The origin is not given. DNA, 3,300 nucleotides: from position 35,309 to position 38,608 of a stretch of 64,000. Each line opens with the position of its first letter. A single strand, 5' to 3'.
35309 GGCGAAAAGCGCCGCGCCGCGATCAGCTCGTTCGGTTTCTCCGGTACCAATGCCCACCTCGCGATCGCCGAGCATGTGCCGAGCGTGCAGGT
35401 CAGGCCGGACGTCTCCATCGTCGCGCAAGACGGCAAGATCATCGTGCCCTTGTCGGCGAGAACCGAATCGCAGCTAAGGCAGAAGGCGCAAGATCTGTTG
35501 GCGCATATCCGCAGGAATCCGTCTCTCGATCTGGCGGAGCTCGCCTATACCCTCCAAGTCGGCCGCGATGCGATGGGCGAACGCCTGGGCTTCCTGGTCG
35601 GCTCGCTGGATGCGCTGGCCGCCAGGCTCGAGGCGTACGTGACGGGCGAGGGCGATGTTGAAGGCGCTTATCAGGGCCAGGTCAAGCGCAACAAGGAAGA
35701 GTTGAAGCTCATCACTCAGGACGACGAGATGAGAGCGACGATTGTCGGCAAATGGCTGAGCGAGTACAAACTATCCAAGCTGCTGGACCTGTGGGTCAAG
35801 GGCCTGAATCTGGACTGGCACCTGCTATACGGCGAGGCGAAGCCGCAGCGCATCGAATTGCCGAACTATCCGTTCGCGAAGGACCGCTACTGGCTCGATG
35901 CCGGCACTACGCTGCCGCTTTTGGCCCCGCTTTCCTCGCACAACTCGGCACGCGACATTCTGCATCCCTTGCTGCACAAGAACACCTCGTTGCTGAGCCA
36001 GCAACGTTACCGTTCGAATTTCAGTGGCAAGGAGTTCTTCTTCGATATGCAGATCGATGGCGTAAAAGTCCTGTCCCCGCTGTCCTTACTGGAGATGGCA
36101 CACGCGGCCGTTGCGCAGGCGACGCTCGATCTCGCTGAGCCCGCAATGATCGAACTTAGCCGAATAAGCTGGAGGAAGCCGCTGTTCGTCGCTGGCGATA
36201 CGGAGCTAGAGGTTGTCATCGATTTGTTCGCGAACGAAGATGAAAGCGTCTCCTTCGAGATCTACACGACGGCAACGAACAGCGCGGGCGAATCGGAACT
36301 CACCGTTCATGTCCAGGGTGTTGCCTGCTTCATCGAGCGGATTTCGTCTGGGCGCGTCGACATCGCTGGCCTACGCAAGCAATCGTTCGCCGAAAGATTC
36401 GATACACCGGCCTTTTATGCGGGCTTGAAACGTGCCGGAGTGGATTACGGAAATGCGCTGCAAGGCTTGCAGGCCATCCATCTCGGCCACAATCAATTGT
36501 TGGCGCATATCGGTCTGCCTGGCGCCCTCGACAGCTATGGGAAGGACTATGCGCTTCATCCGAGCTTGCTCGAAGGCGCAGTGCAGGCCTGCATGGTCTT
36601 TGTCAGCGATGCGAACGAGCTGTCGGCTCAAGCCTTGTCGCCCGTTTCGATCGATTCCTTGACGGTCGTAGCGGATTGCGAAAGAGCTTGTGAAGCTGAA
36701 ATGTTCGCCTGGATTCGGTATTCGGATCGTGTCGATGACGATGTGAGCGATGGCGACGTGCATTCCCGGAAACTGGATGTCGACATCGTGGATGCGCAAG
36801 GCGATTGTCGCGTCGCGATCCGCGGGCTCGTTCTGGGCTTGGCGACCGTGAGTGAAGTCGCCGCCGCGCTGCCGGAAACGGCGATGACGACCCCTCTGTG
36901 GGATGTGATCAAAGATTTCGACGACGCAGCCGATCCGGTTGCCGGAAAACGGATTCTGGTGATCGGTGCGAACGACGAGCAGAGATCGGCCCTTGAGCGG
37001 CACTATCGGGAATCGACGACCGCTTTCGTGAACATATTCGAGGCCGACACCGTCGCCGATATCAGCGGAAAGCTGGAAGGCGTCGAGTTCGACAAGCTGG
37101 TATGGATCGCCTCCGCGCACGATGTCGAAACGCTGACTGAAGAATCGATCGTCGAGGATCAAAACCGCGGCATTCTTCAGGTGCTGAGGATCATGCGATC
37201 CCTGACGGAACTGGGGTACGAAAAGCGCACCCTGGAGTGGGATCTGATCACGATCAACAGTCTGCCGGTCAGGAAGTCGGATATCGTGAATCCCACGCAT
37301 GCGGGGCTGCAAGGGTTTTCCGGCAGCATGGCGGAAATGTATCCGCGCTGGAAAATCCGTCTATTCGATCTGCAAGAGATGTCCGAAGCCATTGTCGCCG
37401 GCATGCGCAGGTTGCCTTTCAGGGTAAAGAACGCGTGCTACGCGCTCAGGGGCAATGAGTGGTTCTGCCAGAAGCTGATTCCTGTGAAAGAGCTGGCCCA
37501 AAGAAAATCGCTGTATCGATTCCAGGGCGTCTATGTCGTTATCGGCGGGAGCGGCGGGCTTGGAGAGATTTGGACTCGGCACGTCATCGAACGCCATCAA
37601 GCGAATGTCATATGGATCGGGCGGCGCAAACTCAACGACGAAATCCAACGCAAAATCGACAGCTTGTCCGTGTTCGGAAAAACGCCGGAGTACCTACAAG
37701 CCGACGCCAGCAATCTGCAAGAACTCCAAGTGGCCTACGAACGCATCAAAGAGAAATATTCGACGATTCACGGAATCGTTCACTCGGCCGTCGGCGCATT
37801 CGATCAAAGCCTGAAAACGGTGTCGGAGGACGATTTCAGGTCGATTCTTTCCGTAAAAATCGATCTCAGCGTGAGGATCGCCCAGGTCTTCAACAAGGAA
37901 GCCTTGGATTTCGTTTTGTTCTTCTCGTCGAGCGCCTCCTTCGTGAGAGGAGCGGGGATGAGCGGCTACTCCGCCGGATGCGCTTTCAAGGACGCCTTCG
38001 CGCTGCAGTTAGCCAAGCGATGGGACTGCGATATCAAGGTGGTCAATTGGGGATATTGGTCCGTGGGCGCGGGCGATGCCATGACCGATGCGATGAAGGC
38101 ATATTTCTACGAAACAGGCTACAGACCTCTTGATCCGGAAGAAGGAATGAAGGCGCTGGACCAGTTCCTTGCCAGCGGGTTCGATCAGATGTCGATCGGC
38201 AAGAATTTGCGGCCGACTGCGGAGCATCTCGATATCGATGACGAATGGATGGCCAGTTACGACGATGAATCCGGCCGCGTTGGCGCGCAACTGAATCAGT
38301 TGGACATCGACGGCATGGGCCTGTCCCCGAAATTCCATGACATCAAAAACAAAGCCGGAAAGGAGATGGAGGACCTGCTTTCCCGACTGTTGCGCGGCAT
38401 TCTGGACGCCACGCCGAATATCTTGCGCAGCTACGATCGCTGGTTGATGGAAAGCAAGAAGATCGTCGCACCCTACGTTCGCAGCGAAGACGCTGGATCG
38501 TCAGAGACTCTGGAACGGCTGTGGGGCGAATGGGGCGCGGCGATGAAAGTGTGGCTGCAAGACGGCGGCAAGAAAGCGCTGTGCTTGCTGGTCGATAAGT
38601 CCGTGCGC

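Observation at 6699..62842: Orphan ~56-kb trans-AT PKS cluster: 10 KS modules, pure polyketide, three beta-branches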

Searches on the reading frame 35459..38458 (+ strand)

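Call 5: search_protein_families(library=pfam, proteins=[window:35459-38458:+], max_evalue=0.00001)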
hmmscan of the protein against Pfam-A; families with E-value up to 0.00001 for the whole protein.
window:35459-38458:+ (1000 aa): 6 families
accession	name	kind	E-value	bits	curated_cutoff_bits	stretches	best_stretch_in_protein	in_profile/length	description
PF08659.16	KR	-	2.8e-35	122.3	22.6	1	690-868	1-179/180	KR domain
PF14765.12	PS-DH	-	1.3e-18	67.6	23.7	1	308-459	11-156/166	Polyketide synthase dehydratase N-terminal domain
PF21089.3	PKS_DH_N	-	1e-17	64.4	27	1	169-270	1-102/103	Polyketide synthase dehydratase domain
PF22336.2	RhiE-like_linker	-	3.1e-16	59.5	27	1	1-63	5-66/67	RhiE-like, KS-MAT linker domain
PF22621.2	CurL-like_PKS_C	-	1.2e-11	44.8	27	1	1-57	8-64/64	CurL-like, PKS C-terminal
PF00106.31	adh_short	-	2.7e-11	43.8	26.6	1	692-861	3-174/195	short chain dehydrogenase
